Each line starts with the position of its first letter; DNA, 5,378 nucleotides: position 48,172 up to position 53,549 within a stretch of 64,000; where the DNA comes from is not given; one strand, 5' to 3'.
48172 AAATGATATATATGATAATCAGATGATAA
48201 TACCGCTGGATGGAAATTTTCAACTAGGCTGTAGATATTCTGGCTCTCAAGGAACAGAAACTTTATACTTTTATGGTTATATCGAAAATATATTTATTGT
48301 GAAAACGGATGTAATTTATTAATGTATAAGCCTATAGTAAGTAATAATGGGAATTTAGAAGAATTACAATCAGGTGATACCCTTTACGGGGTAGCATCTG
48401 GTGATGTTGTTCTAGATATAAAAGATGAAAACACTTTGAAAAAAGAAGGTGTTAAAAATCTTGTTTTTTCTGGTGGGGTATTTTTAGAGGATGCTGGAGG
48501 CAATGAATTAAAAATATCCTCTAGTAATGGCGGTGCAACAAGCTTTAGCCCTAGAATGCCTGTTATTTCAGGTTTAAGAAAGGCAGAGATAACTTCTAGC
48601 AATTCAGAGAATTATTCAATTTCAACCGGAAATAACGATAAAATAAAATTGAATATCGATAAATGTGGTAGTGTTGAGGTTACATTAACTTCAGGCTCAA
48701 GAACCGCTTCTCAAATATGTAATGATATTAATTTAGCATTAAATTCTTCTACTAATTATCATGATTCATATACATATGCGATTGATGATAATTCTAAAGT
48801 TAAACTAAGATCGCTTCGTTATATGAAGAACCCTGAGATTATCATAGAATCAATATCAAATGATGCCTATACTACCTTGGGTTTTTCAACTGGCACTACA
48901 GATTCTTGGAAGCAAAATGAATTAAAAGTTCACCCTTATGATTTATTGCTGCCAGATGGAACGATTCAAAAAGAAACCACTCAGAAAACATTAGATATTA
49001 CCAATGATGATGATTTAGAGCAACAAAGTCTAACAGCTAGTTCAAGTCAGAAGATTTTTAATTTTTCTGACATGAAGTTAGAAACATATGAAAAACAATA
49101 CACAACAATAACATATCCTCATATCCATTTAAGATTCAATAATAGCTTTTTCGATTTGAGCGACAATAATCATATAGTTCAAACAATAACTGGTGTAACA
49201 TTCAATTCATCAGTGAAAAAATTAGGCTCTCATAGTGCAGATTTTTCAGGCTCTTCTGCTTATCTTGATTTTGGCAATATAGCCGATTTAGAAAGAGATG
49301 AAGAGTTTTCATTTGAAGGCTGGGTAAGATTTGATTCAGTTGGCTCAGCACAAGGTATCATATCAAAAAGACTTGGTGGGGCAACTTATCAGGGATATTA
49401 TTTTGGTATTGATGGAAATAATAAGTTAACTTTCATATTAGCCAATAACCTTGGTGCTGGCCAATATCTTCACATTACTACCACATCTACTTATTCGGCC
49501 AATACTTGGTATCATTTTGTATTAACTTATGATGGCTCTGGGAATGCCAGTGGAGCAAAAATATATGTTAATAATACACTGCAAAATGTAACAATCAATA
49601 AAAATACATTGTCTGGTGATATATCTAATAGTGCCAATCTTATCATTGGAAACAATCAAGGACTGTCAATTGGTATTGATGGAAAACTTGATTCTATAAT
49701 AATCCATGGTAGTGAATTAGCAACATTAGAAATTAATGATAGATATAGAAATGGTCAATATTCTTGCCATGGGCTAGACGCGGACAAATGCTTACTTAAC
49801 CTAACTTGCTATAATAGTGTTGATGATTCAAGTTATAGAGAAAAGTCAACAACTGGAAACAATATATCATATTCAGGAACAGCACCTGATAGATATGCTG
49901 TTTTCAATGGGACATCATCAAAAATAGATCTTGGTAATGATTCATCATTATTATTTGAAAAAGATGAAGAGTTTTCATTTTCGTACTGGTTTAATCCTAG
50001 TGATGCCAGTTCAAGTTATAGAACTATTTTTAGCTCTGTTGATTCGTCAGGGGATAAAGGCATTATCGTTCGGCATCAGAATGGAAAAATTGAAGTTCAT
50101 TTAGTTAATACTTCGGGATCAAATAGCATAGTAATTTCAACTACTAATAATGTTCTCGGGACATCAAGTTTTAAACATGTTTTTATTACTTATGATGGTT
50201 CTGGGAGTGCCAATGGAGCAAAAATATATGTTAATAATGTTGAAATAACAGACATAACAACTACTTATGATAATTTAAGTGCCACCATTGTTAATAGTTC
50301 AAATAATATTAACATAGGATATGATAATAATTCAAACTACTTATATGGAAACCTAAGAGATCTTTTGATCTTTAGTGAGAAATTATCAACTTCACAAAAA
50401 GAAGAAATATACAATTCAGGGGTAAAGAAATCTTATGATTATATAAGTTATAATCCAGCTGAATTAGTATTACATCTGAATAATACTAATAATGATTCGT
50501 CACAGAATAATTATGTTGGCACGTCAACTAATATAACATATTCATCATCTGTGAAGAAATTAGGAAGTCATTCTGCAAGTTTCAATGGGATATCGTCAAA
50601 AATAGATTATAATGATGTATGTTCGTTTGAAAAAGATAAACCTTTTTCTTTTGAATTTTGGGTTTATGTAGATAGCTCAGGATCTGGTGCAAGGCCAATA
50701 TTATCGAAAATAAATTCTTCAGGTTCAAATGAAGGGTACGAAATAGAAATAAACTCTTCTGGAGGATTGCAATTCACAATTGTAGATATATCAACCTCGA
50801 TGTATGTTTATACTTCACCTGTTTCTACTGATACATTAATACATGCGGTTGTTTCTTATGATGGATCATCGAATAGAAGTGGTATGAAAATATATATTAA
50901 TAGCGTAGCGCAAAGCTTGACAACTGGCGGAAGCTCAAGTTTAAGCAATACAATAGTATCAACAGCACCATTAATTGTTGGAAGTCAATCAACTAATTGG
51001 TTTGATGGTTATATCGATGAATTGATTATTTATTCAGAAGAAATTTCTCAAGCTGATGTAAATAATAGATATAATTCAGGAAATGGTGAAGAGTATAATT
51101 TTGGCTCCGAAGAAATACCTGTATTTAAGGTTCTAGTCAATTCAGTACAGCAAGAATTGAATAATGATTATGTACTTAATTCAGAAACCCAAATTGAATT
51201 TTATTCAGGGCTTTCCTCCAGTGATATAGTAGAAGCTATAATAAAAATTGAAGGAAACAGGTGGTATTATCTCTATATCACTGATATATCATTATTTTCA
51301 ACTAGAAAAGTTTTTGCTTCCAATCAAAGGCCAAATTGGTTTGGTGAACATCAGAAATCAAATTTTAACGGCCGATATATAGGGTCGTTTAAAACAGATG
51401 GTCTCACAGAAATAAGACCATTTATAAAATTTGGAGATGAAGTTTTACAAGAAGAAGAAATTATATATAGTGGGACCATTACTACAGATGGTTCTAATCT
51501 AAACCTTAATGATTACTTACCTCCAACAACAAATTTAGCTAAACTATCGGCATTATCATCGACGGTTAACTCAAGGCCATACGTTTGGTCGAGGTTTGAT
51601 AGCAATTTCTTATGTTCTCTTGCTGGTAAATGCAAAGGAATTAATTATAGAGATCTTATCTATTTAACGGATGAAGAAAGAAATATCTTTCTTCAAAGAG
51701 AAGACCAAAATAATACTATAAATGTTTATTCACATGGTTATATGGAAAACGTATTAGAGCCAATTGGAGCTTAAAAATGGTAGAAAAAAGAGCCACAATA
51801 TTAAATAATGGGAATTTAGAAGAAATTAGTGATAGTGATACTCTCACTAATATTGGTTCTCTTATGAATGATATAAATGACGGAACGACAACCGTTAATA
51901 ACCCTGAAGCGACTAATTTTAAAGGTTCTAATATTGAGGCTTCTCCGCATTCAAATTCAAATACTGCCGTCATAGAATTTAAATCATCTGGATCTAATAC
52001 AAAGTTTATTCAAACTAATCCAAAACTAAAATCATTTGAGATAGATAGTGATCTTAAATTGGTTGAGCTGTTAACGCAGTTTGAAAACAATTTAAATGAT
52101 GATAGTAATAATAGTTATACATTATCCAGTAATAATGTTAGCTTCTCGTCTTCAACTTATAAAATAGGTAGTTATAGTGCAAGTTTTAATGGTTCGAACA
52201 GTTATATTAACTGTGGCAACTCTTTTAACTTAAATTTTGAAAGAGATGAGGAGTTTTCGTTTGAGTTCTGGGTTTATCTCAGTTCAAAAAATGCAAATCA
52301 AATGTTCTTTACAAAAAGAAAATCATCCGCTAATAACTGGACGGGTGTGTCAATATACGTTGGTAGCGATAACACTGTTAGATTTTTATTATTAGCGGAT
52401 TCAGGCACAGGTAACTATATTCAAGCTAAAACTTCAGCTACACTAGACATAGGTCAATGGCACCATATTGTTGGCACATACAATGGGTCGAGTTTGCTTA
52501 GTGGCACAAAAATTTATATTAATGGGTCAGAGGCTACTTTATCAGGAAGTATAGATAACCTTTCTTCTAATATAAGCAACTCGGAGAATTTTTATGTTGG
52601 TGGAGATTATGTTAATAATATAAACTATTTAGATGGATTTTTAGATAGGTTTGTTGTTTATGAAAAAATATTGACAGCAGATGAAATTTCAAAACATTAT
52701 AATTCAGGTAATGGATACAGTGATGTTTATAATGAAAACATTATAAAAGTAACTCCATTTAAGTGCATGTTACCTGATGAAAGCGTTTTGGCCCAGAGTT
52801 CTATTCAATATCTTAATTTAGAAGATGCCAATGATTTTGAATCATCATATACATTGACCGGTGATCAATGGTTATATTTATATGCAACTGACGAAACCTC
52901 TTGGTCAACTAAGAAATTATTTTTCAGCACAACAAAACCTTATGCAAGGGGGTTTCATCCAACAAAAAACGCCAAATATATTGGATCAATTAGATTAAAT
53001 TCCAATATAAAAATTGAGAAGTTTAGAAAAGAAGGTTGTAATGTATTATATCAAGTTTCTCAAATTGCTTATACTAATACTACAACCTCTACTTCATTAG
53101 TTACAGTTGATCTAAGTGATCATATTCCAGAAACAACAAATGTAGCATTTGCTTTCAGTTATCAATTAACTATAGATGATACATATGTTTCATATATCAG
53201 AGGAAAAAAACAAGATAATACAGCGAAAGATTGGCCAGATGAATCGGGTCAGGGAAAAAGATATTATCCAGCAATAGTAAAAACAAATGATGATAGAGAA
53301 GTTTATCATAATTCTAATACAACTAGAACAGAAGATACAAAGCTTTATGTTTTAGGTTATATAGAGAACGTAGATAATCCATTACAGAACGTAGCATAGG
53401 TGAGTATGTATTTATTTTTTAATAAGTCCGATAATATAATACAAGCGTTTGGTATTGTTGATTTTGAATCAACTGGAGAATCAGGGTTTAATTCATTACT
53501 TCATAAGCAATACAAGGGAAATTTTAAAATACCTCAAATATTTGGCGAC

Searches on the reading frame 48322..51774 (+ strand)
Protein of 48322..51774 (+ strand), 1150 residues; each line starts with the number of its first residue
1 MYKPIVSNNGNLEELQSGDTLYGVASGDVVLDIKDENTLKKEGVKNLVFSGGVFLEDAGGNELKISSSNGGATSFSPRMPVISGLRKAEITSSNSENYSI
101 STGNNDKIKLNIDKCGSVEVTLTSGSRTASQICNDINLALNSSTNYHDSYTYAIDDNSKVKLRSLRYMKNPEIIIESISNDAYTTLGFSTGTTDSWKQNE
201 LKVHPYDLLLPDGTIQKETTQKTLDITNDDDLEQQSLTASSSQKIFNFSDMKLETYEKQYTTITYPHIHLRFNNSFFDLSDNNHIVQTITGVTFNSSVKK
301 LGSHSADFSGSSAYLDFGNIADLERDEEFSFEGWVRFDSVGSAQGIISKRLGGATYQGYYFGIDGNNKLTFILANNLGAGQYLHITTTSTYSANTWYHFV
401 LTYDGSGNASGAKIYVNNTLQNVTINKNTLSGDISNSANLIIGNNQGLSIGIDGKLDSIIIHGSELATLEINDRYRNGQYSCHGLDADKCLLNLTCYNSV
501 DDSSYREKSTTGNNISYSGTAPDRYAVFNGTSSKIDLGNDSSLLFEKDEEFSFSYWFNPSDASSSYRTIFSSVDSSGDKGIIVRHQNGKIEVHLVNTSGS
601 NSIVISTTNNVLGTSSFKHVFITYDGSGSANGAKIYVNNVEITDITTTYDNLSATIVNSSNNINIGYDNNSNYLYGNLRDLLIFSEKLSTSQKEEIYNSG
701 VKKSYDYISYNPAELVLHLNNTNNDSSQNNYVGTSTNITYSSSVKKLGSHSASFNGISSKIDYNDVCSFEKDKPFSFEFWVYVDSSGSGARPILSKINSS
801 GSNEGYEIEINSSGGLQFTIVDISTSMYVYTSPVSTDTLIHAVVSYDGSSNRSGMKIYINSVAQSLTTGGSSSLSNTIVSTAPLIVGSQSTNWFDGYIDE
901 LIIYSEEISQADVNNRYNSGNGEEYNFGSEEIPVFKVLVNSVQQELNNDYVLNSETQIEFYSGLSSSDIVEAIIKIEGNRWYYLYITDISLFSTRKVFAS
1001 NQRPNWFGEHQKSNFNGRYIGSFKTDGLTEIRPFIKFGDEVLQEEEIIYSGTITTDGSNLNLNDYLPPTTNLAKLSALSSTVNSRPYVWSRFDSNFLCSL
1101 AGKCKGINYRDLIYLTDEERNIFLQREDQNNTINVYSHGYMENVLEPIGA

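Call 12: search_protein_families(library=phrogs, proteins=[window:48322-51774:+], max_evalue=0.001)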
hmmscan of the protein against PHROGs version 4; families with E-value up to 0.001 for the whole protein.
window:48322-51774:+ (1150 aa): 2 families
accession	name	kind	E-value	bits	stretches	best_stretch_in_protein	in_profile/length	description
phrog_24074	-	unknown function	3.5e-16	59.6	2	275-449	429-593/892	-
phrog_21223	-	unknown function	1.1e-09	38.2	0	380-423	84-127/710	-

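Call 27: search_protein_families(library=pfam, proteins=[window:48322-51774:+], max_evalue=0.01)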
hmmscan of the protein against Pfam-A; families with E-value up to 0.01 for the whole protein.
window:48322-51774:+ (1150 aa): 1 family
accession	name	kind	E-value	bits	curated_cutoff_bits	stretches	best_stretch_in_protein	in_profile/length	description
PF13385.13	Laminin_G_3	-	1.9e-54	184.4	27.6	3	310-471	2-150/151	Concanavalin A-like lectin/glucanases superfamily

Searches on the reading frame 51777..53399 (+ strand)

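Call 13: search_protein_families(library=phrogs, proteins=[window:51777-53399:+], max_evalue=0.001)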
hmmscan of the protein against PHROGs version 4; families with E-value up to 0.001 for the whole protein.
window:51777-53399:+ (540 aa): 2 families
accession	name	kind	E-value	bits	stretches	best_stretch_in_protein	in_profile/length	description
phrog_24074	-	unknown function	1e-18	68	2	105-251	429-567/892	-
phrog_3545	-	unknown function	3.7e-16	59.4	1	88-298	744-963/1115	-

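Call 27: search_protein_families(library=pfam, proteins=[window:51777-53399:+], max_evalue=0.01)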
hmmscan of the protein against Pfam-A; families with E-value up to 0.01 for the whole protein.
window:51777-53399:+ (540 aa): 1 family
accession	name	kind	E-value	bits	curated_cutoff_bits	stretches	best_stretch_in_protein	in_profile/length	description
PF13385.13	Laminin_G_3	-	2.8e-25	89.7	27.6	1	138-305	1-151/151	Concanavalin A-like lectin/glucanases superfamily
